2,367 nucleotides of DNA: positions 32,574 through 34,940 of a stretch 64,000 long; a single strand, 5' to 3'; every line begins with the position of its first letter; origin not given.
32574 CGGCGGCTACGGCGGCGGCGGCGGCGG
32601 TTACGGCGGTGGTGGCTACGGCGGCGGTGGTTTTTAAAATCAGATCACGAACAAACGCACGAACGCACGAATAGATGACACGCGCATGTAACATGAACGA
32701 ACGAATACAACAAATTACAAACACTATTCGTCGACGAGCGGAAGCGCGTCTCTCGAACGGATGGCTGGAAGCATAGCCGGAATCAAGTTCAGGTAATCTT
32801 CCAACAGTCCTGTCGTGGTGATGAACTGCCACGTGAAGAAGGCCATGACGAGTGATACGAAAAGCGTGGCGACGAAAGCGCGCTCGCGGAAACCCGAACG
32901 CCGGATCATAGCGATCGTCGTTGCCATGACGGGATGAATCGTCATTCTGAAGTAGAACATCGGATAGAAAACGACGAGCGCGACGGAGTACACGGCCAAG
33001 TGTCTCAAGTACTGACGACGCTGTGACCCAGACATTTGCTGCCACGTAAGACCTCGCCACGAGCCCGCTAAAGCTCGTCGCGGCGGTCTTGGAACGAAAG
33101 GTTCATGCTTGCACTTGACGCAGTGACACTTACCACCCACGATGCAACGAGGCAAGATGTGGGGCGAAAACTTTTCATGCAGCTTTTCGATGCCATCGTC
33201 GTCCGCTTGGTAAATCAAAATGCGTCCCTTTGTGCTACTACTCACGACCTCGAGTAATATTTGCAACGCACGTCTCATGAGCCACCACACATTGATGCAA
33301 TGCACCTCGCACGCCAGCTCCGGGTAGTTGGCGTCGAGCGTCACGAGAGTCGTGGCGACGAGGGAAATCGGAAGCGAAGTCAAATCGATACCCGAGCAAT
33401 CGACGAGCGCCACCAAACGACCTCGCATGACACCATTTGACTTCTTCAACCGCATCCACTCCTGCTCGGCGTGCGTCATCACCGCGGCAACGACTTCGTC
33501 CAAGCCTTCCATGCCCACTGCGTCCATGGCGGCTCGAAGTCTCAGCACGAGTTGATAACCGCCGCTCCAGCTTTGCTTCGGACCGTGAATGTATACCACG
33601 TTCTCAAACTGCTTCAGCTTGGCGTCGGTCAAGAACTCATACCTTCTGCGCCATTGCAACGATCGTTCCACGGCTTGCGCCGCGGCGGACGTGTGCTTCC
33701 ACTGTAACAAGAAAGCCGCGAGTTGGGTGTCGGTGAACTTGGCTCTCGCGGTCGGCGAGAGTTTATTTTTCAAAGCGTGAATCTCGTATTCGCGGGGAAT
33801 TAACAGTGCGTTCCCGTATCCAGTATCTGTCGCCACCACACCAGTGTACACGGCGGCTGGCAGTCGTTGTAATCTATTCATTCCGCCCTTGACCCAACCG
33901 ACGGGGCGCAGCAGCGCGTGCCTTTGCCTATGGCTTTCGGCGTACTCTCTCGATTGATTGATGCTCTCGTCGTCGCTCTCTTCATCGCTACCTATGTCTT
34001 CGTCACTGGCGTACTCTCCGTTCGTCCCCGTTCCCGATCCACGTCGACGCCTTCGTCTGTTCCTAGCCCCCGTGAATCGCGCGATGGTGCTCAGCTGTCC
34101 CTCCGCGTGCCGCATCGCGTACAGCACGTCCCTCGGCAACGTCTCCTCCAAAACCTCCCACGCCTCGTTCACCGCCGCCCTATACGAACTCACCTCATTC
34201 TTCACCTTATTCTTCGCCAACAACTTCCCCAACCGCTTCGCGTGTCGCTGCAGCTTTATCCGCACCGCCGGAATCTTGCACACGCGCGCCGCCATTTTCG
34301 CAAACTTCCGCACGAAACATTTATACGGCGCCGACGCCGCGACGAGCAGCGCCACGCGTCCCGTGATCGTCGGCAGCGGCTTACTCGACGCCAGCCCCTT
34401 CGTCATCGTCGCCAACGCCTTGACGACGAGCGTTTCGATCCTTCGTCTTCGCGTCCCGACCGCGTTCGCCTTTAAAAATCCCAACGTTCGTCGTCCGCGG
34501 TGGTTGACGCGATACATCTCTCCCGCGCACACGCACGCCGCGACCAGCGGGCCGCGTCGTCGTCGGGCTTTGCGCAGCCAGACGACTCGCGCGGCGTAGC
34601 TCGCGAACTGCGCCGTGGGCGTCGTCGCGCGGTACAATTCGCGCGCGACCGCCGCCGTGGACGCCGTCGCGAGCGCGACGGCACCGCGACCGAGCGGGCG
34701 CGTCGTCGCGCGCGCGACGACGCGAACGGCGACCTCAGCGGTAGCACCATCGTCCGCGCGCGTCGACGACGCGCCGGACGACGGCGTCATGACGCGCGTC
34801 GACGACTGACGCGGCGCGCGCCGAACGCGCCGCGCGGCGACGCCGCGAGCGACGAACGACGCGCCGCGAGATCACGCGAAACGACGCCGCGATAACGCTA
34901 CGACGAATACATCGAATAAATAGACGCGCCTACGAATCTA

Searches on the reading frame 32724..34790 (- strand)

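Call 48: search_protein_families(library=pfam, proteins=[window:32724-34790:-], max_evalue=0.001)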
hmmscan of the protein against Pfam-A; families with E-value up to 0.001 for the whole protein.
window:32724-34790:- (688 aa): 2 families
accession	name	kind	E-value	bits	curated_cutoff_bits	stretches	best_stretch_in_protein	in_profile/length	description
PF00650.25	CRAL_TRIO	-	3.6e-10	40.3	22.6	1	450-548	53-149/153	CRAL/TRIO domain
PF13716.11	CRAL_TRIO_2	-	0.0004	21.2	23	0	454-527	34-108/137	Divergent CRAL/TRIO domain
